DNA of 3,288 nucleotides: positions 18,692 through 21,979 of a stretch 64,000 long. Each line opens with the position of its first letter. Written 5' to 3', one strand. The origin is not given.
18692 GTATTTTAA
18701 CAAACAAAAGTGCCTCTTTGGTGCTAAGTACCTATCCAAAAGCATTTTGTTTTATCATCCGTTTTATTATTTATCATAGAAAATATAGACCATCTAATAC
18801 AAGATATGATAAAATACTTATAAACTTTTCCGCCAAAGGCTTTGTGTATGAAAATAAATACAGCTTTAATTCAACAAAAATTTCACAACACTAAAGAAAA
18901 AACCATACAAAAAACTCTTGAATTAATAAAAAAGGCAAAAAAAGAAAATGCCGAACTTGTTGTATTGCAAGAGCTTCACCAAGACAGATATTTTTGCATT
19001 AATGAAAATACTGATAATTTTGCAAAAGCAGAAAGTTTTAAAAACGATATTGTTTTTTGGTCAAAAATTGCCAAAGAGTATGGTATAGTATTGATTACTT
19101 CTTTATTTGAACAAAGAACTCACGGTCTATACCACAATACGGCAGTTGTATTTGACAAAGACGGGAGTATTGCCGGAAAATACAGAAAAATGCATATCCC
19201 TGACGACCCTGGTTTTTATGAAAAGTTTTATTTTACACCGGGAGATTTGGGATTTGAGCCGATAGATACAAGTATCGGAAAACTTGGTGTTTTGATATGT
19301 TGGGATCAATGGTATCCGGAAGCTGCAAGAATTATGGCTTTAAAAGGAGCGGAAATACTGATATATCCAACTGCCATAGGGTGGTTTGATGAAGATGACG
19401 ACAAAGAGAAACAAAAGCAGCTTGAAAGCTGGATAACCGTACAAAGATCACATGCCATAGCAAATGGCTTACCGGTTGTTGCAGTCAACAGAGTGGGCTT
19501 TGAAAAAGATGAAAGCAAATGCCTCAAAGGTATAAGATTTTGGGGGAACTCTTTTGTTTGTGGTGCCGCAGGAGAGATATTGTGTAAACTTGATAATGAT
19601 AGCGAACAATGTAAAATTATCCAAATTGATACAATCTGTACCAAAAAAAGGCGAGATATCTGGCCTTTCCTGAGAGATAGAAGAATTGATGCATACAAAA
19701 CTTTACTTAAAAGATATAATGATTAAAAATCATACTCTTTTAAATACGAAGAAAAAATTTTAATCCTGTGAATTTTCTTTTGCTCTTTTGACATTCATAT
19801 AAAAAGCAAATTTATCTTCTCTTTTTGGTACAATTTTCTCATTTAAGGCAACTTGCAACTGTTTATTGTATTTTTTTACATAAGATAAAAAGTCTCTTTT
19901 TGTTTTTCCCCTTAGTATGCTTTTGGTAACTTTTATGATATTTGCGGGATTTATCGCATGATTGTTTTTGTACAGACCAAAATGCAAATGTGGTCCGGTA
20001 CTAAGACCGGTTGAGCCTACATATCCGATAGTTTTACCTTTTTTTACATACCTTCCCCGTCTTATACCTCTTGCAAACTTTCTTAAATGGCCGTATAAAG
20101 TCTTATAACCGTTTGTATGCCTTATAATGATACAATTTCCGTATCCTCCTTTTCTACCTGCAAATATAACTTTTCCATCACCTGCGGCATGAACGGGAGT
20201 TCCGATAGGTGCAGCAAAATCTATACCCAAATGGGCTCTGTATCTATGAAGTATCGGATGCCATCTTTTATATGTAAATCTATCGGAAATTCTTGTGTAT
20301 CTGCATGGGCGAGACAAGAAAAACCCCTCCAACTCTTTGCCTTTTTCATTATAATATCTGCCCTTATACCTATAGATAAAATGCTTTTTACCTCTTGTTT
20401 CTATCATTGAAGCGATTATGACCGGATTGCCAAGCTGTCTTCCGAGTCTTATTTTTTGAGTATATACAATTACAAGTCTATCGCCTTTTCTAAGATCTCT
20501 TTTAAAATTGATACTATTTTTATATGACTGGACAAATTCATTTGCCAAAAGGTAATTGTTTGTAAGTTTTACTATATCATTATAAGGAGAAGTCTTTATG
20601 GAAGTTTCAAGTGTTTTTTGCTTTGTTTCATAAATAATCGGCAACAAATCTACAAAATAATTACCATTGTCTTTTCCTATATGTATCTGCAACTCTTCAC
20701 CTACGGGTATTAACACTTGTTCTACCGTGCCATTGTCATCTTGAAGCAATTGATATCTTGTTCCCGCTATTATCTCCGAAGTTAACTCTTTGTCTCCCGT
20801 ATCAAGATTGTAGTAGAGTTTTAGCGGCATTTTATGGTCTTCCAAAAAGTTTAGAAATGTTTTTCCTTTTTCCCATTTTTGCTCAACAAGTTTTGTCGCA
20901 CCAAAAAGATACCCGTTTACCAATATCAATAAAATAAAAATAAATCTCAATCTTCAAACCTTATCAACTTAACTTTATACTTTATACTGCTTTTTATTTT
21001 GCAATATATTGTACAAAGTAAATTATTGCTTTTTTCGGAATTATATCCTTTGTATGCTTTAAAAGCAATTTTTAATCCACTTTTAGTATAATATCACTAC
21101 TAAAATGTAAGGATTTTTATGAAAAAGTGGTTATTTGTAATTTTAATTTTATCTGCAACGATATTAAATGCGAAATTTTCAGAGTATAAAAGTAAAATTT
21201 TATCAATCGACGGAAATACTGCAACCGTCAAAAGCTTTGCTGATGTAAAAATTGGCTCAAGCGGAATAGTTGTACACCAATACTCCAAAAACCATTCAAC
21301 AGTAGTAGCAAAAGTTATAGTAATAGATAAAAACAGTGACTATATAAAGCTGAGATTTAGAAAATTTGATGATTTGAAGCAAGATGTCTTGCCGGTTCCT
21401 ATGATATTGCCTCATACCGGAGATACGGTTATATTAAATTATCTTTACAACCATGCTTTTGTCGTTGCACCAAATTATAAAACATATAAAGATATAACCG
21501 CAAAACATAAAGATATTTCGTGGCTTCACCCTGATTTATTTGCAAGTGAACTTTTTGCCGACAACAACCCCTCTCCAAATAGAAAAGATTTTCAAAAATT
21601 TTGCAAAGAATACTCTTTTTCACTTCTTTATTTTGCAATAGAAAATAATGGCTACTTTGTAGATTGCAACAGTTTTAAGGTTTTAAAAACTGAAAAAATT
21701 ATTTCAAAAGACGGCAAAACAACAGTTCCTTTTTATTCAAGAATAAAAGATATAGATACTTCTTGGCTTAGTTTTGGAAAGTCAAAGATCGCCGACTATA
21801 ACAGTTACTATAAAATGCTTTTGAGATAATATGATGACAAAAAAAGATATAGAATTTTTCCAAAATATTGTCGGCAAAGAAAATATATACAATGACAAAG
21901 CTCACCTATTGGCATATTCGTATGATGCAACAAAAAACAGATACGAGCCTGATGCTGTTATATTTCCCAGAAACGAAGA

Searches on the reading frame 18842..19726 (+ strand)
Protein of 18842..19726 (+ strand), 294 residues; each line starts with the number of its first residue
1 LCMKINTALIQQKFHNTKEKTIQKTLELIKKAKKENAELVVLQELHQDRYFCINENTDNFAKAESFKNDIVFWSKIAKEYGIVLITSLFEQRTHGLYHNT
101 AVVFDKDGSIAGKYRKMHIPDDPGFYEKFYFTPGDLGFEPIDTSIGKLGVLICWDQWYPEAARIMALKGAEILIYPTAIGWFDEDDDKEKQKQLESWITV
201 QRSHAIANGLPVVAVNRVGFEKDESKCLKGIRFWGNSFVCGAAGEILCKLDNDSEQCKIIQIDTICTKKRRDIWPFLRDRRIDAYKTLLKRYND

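Call 25: search_protein_families(library=pfam, proteins=[window:18842-19726:+], max_evalue=0.0001)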
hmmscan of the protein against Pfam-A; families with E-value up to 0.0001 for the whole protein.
window:18842-19726:+ (294 aa): 1 family
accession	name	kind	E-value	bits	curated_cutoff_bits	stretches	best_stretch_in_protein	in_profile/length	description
PF00795.27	CN_hydrolase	-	3.7e-56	190.7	23.2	1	8-263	3-247/256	Carbon-nitrogen hydrolase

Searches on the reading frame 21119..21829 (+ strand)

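Call 25: search_protein_families(library=pfam, proteins=[window:21119-21829:+], max_evalue=0.0001)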
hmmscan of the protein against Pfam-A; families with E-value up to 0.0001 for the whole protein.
window:21119-21829:+ (236 aa): 1 family
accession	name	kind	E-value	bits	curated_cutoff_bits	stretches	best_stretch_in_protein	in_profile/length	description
PF15436.11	PGBA_N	-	1.5e-74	250.7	27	1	23-235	2-217/217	Plasminogen-binding protein pgbA N-terminal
